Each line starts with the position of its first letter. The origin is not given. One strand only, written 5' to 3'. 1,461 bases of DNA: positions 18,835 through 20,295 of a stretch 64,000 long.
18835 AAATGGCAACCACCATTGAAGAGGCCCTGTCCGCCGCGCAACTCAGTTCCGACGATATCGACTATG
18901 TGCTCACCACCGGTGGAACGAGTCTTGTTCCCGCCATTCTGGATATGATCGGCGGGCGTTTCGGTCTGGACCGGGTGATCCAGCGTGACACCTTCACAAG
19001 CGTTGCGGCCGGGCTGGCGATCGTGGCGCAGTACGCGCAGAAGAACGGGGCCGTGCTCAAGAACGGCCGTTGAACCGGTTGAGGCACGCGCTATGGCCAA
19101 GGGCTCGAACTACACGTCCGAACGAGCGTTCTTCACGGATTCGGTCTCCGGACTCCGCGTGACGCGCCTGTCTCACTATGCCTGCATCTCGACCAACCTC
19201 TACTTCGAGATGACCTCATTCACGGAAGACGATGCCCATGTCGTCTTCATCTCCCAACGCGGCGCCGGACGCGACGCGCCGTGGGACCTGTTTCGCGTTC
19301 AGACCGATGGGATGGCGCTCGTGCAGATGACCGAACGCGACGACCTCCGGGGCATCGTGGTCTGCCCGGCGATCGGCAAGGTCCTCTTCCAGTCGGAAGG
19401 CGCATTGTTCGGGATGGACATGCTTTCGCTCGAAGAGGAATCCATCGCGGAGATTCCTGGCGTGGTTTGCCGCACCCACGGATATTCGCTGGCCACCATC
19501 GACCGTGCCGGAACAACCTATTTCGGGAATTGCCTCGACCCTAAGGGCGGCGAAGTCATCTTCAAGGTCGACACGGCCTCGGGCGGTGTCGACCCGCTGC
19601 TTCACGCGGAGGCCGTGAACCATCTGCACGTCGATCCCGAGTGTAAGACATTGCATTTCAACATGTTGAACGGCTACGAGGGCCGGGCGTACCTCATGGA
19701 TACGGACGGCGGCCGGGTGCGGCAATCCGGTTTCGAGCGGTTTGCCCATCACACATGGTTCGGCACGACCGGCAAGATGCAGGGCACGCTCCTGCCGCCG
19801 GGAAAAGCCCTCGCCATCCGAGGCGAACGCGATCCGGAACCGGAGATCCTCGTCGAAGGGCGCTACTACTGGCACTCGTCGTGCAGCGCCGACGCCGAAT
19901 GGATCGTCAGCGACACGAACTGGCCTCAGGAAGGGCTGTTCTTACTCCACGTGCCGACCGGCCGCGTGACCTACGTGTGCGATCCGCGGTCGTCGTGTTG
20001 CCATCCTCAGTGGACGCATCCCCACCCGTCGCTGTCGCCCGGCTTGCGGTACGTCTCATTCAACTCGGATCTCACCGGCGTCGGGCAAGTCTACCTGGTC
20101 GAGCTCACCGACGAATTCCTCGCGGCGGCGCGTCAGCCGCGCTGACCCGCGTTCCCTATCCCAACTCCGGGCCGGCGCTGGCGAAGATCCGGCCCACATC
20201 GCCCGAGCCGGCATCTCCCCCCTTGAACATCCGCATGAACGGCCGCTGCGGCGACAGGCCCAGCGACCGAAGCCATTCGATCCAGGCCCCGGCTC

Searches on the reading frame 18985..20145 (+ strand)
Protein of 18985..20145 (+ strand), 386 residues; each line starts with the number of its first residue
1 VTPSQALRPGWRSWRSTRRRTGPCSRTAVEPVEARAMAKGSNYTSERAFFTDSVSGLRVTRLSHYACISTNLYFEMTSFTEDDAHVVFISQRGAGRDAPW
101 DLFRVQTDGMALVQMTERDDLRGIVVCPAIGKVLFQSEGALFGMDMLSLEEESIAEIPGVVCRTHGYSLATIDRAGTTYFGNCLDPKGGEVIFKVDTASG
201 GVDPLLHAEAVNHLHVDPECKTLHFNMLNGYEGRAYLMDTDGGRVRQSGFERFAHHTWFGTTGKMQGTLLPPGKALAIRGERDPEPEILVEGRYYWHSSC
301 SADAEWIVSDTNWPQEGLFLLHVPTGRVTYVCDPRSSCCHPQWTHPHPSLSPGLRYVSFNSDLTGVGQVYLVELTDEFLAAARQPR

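Call 60: search_protein_families(library=pfam, proteins=[window:18985-20145:+], max_evalue=0.0001)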
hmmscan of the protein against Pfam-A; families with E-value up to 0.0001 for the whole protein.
window:18985-20145:+ (386 aa): 1 family
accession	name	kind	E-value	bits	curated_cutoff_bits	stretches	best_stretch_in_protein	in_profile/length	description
PF14583.12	Pectate_lyase22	-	6.4e-11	42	30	1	37-159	1-122/386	Oligogalacturonate lyase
